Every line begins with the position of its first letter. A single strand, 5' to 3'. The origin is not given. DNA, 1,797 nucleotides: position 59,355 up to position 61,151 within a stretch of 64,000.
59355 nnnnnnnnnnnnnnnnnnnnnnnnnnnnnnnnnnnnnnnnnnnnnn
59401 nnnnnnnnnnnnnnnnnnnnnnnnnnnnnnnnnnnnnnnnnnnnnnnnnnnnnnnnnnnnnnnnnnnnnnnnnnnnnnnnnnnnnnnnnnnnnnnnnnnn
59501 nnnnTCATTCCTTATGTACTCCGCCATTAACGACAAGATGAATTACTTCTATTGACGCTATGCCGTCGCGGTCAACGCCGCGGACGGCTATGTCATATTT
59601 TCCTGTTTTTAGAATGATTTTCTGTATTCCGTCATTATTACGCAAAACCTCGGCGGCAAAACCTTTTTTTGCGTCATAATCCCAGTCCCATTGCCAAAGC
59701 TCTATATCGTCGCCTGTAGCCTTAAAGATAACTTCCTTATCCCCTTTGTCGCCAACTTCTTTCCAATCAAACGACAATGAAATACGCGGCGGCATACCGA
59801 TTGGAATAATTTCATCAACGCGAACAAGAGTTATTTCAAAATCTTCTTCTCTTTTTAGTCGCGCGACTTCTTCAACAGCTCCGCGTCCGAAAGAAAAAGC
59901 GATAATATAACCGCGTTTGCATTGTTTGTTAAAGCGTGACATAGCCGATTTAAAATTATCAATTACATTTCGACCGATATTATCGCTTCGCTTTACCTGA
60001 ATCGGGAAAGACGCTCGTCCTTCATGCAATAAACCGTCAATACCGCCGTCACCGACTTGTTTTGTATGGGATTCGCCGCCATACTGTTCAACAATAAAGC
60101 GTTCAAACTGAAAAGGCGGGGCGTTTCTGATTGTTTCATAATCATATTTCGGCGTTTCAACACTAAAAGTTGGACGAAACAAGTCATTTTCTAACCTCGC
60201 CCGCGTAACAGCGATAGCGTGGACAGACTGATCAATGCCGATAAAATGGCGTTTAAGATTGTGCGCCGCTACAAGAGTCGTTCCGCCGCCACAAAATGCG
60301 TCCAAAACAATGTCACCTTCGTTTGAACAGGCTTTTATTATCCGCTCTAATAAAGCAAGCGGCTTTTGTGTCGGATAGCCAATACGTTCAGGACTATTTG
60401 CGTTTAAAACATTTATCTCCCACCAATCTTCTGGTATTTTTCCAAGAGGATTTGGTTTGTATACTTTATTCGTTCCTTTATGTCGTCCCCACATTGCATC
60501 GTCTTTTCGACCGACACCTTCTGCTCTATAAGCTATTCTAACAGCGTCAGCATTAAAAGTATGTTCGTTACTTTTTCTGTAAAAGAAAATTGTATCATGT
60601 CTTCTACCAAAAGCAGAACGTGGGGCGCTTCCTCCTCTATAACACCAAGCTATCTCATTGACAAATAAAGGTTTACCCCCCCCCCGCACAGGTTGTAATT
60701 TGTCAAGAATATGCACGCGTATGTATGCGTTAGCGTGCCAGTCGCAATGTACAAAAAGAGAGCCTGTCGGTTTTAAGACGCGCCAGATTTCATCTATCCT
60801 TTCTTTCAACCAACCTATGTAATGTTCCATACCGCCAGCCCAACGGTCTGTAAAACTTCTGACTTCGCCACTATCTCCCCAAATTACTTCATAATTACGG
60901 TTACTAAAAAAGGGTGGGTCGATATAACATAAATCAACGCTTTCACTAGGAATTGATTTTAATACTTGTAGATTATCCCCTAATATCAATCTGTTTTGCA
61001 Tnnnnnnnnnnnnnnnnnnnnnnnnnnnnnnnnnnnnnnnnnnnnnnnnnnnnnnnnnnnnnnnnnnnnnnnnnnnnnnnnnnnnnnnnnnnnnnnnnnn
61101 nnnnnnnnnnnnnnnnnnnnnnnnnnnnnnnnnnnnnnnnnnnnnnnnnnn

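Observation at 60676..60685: In-frame G10 homopolymer inside the methyltransferase gene: candidate phase-variable (phasevarion-type) switch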

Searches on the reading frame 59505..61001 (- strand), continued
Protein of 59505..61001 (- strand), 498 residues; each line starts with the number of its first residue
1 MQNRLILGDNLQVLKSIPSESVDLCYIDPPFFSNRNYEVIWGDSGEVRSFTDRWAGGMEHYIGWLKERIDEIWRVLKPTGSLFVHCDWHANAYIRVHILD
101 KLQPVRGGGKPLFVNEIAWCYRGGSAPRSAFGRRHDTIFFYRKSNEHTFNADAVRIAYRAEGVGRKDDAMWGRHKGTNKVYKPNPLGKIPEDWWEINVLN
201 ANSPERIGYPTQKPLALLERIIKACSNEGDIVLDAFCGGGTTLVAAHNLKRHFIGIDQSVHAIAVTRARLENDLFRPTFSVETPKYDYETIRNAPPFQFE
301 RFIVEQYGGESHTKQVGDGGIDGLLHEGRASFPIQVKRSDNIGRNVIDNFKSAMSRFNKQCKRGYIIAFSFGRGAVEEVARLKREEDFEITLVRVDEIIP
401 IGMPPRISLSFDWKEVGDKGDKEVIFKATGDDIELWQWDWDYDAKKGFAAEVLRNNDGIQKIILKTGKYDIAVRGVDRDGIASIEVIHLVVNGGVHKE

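Call 49: fold_search(model_id=the predicted structure, library=pdb)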
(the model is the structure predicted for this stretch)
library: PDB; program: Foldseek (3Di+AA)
matches with E <= 10: 1487; with E <= 0.001: 92
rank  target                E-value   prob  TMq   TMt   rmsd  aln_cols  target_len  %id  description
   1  1nw6                  4.1e-20  1.00  0.38  0.66   6.2       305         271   28  Structure of the beta class N6-adenine DNA methyltransferase RsrI bound to sinefungin (released 2003-07-29)
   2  1eg2                  6.1e-20  1.00  0.39  0.68   5.6       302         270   29  CRYSTAL STRUCTURE OF RHODOBACTER SPHEROIDES (N6 ADENOSINE) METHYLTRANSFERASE (M.RSRI) (released 2000-10-18)
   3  1nw8                  8.3e-20  1.00  0.38  0.66   5.7       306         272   28  Structure of L72P mutant beta class N6-adenine DNA methyltransferase RsrI (released 2003-07-29)
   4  8urk_D                1.7e-17  1.00  0.38  0.74   5.1       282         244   26  Crystal structure of DNA N6-Adenine Methyltransferase M.BceJIV from Burkholderia cenocepacia in complex with duplex DN (released 2024-09-11)
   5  9c3s_A                2.7e-17  1.00  0.39  0.73   5.6       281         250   28  Crystal structure of DNA N6-Adenine Methyltransferase M.BceJIV from Burkholderia cenocepacia in complex with duplex DN (released 2024-09-11)
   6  1g60_A                3.4e-17  1.00  0.36  0.72   6.6       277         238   29  Crystal Structure of Methyltransferase MboIIa (Moraxella bovis) (released 2002-05-01)
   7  9c3u_A                4.3e-17  1.00  0.38  0.73   6.2       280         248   27  Crystal structure of DNA N6-Adenine Methyltransferase M.BceJIV from Burkholderia cenocepacia in complex with duplex DN (released 2024-09-11)
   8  8urk_A                4.8e-17  1.00  0.39  0.73   5.7       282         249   27  Crystal structure of DNA N6-Adenine Methyltransferase M.BceJIV from Burkholderia cenocepacia in complex with duplex DN (released 2024-09-11)
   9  6pbd_B                5.1e-17  1.00  0.38  0.55  16.9       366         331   22  DNA N6-Adenine Methyltransferase CcrM In Complex with Double-Stranded DNA Oligonucleotide Containing Its Recognition S (released 2019-10-23)
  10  1g60_B                6.1e-17  1.00  0.37  0.77   5.5       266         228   30  Crystal Structure of Methyltransferase MboIIa (Moraxella bovis) (released 2002-05-01)
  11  9c3s_D                2.0e-16  1.00  0.39  0.77   5.0       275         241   27  Crystal structure of DNA N6-Adenine Methyltransferase M.BceJIV from Burkholderia cenocepacia in complex with duplex DN (released 2024-09-11)
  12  6pbd_A                2.1e-16  1.00  0.36  0.51  26.6       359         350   23  DNA N6-Adenine Methyltransferase CcrM In Complex with Double-Stranded DNA Oligonucleotide Containing Its Recognition S (released 2019-10-23)
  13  9c3u_C                2.5e-16  1.00  0.38  0.76   4.9       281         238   27  Crystal structure of DNA N6-Adenine Methyltransferase M.BceJIV from Burkholderia cenocepacia in complex with duplex DN (released 2024-09-11)
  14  9c3u_D                2.8e-16  1.00  0.38  0.77   5.0       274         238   27  Crystal structure of DNA N6-Adenine Methyltransferase M.BceJIV from Burkholderia cenocepacia in complex with duplex DN (released 2024-09-11)
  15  8s9m                  1.4e-15  1.00  0.37  0.72   5.1       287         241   24  DNA cytosine-N4 methyltransferase (residues 79-324) from the Bdelloid rotifer Adineta vaga (released 2023-08-02)
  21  6k0w_B                1.2e-13  1.00  0.34  0.34  14.7       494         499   19  DNA methyltransferase in complex with sinefungin (released 2019-12-11)
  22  6k0w_A                1.4e-13  1.00  0.37  0.35  14.0       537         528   17  DNA methyltransferase in complex with sinefungin (released 2019-12-11)
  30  4zcf_B                1.6e-12  1.00  0.41  0.34  11.9       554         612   14  Structural basis of asymmetric DNA methylation and ATP-triggered long-range diffusion by EcoP15I (released 2015-07-29)
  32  6k0w_D                2.7e-12  1.00  0.31  0.35   7.8       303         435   18  DNA methyltransferase in complex with sinefungin (released 2019-12-11)
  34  6k0w_C                5.8e-12  1.00  0.34  0.38  11.5       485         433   15  DNA methyltransferase in complex with sinefungin (released 2019-12-11)
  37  4zcf_A                2.0e-11  1.00  0.40  0.33  14.7       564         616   14  Structural basis of asymmetric DNA methylation and ATP-triggered long-range diffusion by EcoP15I (released 2015-07-29)
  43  7dsu_A                2.1e-10  1.00  0.32  0.38   8.4       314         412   19  Structure of Mod subunit of the Type III restriction-modification enzyme Mbo45V (released 2022-01-05)
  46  7dsu_B                8.7e-09  1.00  0.31  0.36   8.2       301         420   20  Structure of Mod subunit of the Type III restriction-modification enzyme Mbo45V (released 2022-01-05)
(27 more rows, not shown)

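Call 61: find_related_loci(query=window:59505-61001:-, collection=viral_contigs, flank=3000)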
Query window:59505-61001:- (498 aa) in viral_contigs; peptide patterns used: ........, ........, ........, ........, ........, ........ (x = any residue, [..] = any of these).
17 stretches matched a pattern; 1 encode a relative of the query (tblastn E <= 1e-3); 1 distinct loci.
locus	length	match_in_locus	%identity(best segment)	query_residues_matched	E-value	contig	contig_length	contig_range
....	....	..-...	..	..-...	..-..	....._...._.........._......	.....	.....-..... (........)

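Call 62: search_dna_similar(query=window:59505-61001:-, collection=plasmids, mode=protein, max_rows=12, max_evalue=1e-20)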
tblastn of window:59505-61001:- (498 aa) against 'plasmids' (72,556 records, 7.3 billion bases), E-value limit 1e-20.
Records with a match: 77; places in all: 79; records where one place covers at least 80% of the query: 0.
Best place of each record, by identity: <60% 77.
By first word of the organism name: Escherichia 7; Burkholderia 5; Lactiplantibacillus 5; Enterococcus 4; Lacticaseibacillus 4; Caballeronia 3; Acinetobacter 3; Ralstonia 3; Helicobacter 3; Paenarthrobacter 2; and 32 more.
By predicted mobility (MOB-suite, as given by PLSDB): non-mobilizable 47; conjugative 17; mobilizable 13.
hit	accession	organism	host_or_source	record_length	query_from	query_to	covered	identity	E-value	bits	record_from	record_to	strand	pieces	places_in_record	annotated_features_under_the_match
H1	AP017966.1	Candidatus Megaera polyxenophila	-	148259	3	381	76%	31.3%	7e-51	194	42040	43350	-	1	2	adenine specific DNA methylase Mod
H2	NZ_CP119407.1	Limosilactobacillus fermentum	-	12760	3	324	65%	35.0%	1e-47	184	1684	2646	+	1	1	site-specific DNA-methyltransferase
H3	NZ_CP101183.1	Paenarthrobacter ureafaciens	mixed culture,soil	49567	3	372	74%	29.8%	6e-37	152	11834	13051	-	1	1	site-specific DNA-methyltransferase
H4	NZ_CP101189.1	Paenarthrobacter ureafaciens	mixed culture,soil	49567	3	372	74%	29.8%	6e-37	152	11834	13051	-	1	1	site-specific DNA-methyltransferase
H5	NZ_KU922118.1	Ancylobacter novellus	-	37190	2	344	69%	31.4%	1e-34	145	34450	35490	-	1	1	DNA methyltransferase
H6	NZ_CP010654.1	Phaeobacter inhibens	cell culture,zooplankton aquaculture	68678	2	325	65%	33.0%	3e-37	153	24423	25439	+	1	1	site-specific DNA-methyltransferase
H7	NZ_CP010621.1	Phaeobacter inhibens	cell culture,cleaning system aquaculture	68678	2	325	65%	33.0%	3e-37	153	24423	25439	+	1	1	site-specific DNA-methyltransferase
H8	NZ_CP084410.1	Sphingobium sp. CFD-2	cell culture,soil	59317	3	344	69%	30.1%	4e-34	144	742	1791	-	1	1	none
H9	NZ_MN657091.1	Psychrobacter sp.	-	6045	1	272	55%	37.7%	2e-46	181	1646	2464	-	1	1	DNA methyltransferase | ApaLI family restriction endonuclease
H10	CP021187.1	Rhizorhabdus wittichii DC-6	activated sludge of a wastewater ...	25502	8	344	68%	29.9%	3e-28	126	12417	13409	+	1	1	site-specific DNA-methyltransferase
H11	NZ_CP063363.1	Xanthobacter dioxanivorans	pure culture,active sludge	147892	8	344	68%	29.9%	3e-28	126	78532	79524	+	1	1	DNA methyltransferase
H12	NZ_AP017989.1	Aminobacter sp. SS-2016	Lotus japoicus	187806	3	270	54%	37.3%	1e-38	158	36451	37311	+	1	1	site-specific DNA-methyltransferase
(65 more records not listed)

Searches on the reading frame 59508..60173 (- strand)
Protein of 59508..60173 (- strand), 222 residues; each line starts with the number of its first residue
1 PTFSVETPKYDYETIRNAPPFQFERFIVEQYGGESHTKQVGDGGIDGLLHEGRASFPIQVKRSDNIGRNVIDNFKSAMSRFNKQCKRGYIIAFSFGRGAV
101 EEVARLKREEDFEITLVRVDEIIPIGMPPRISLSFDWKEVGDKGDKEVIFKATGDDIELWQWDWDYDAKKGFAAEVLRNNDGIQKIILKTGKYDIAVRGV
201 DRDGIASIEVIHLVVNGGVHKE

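Call 46: search_solved_structures(query=window:59508-60173:-, max_evalue=1)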
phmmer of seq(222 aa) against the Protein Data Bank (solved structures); distinct sequences matched with E-value up to 1: 6.
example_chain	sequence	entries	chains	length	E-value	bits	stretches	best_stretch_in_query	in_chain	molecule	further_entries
3k4x_A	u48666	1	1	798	0.0016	21.5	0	64-100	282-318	Proliferating cell nuclear antigen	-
8cbm_E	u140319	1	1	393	0.81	12.7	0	104-171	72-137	CCA tRNA nucleotidyltransferase 1, mitochondrial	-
4x4w_A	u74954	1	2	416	0.88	12.5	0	104-171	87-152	CCA tRNA nucleotidyltransferase 1, mitochondrial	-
6gki_A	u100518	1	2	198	0.94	12.5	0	79-147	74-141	Probable phospholipid-binding protein MlaC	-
7vr6_A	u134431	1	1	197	0.97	12.4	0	79-146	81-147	Intermembrane phospholipid transport system binding protein MlaC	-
1ou5_A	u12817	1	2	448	0.98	12.4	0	104-171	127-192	tRNA CCA-adding enzyme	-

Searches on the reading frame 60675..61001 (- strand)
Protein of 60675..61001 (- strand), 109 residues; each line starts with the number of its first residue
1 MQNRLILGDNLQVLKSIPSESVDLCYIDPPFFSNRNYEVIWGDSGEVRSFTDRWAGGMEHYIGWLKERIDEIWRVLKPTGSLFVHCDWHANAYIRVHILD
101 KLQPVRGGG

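Call 19: find_homologous_proteins(query=window:60675-61001:-, max_evalue=1e-30)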
Query seq(109 aa) (109 aa): 299 proteins with E <= 1e-30 among 601 candidates; the best 120 are listed.
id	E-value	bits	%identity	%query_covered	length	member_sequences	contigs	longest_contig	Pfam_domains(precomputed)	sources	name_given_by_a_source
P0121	5.1e-62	225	91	94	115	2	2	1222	PF01555.25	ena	-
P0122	9.3e-56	205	77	100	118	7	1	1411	PF01555.25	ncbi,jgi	jgi:DNA modification methylase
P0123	1.4e-53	198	76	96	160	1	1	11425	PF01555.25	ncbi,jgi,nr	ncbi:MAG: site-specific DNA-methyltransferase [Tannerella sp.]|jgi:DNA modification methylase|nr:sit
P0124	2.7e-53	197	77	94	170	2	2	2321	PF01555.25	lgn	-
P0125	1.8e-52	194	80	92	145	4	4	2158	PF01555.25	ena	-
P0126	2.4e-52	194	77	94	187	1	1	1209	PF01555.25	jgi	jgi:site-specific DNA-methyltransferase (adenine-specific)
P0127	5.2e-52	193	76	94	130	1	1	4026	PF01555.25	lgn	-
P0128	6.9e-52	192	77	92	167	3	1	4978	PF01555.25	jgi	jgi:DNA modification methylase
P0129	1.2e-51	192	78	94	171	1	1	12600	PF01555.25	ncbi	ncbi:MAG: hypothetical protein RL208_496, partial [Pseudomonadota bacterium]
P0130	1.7e-51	191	79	92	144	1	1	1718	PF01555.25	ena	-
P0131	4.1e-51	190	76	94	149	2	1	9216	PF01555.25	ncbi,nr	ncbi:MAG: site-specific DNA-methyltransferase, partial [Treponema sp.]|nr:site-specific DNA-methyltr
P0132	4.4e-51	190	76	92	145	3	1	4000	PF01555.25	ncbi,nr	ncbi:MAG: DNA methyltransferase, partial [Methylococcales bacterium]|nr:DNA methyltransferase [Methy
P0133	5.7e-51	189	75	92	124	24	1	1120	PF01555.25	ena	-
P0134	8.9e-51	189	75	92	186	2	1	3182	PF01555.25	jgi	jgi:DNA modification methylase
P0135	9.7e-51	189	74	92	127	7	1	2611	PF01555.25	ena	-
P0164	1.4e-49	185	78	92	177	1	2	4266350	PF01555.25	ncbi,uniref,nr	ncbi:DNA methyltransferase [Beggiatoa leptomitoformis]|uniref:site-specific DNA-methyltransferase (a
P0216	1.9e-46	175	73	92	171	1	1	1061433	PF01555.25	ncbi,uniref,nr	ncbi:DNA methyltransferase [Chromatium okenii]|uniref:site-specific DNA-methyltransferase (adenine-s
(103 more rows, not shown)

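Call 23: find_encoding_contigs(protein=P0121, flank=3000)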
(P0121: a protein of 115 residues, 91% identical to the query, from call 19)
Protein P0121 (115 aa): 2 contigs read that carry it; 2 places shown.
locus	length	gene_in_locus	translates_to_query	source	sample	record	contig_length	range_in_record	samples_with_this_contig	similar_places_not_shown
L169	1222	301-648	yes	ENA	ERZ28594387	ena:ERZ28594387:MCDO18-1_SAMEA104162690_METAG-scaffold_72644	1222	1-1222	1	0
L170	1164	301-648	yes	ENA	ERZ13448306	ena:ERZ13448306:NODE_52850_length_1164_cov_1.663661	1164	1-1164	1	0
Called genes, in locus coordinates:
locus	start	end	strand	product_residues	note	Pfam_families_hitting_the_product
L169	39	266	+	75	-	-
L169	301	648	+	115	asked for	PF01555:N6_N4_Mtase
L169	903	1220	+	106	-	?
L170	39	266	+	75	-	-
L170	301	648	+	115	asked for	PF01555:N6_N4_Mtase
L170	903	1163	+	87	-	?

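Call 24: find_encoding_contigs(protein=P0122, flank=3000)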
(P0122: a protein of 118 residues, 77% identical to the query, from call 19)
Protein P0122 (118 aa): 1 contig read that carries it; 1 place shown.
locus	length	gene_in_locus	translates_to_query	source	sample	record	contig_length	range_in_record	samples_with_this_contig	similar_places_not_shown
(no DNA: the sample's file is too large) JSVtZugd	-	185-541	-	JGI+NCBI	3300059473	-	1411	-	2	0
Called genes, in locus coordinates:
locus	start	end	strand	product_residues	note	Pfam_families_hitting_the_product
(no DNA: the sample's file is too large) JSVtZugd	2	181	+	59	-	?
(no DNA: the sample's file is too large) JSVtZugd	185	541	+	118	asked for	PF01555:N6_N4_Mtase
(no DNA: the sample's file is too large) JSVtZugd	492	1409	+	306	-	?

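Call 67: find_homologous_proteins(query=P0122, max_evalue=1e-40)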
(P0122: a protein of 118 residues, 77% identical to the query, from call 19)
Query P0122 (118 aa): 220 proteins with E <= 1e-40 among 808 candidates; the best 120 are listed.
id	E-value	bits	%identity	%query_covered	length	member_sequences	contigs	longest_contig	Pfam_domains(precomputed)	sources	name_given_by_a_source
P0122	2.0e-76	272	100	100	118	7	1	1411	PF01555.25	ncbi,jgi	jgi:DNA modification methylase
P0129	2.8e-58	213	88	88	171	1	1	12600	PF01555.25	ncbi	ncbi:MAG: hypothetical protein RL208_496, partial [Pseudomonadota bacterium]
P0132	3.4e-58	213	86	89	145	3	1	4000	PF01555.25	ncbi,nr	ncbi:MAG: DNA methyltransferase, partial [Methylococcales bacterium]|nr:DNA methyltransferase [Methy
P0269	1.7e-57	211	87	88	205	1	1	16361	PF01555.25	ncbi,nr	ncbi:MAG: site-specific DNA-methyltransferase [Flavobacteriales bacterium]|nr:site-specific DNA-meth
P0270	2.4e-57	210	88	86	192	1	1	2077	PF01555.25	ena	-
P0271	5.5e-57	209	87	86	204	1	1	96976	PF01555.25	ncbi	-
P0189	2.5e-56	207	81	89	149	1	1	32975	PF01555.25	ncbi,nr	ncbi:MAG: site-specific DNA-methyltransferase, partial [Treponema sp.]|nr:site-specific DNA-methyltr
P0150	6.4e-56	206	83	89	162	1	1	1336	PF01555.25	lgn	-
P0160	7.0e-56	205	82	87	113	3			PF01555.25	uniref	uniref:DNA methyltransferase n=1 Tax=Treponema endosymbiont of Eucomonympha sp. TaxID=1580831 RepID=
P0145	7.5e-56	205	85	86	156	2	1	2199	PF01555.25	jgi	jgi:adenine specific DNA methylase Mod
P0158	9.0e-56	205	84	89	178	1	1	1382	PF01555.25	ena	-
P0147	9.8e-56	205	82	89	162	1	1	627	PF01555.25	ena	-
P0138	1.7e-55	204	84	86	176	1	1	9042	PF01555.25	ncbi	ncbi:DNA adenine methyltransferase YhdJ, partial [termite gut metagenome]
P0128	1.7e-55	204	80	89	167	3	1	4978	PF01555.25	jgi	jgi:DNA modification methylase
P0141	1.8e-55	204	84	86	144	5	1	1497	PF01555.25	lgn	-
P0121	2.9e-54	200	80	86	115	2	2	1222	PF01555.25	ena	-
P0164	6.7e-54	199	85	86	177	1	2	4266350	PF01555.25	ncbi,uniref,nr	ncbi:DNA methyltransferase [Beggiatoa leptomitoformis]|uniref:site-specific DNA-methyltransferase (a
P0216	2.0e-49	185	76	86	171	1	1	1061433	PF01555.25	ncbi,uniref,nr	ncbi:DNA methyltransferase [Chromatium okenii]|uniref:site-specific DNA-methyltransferase (adenine-s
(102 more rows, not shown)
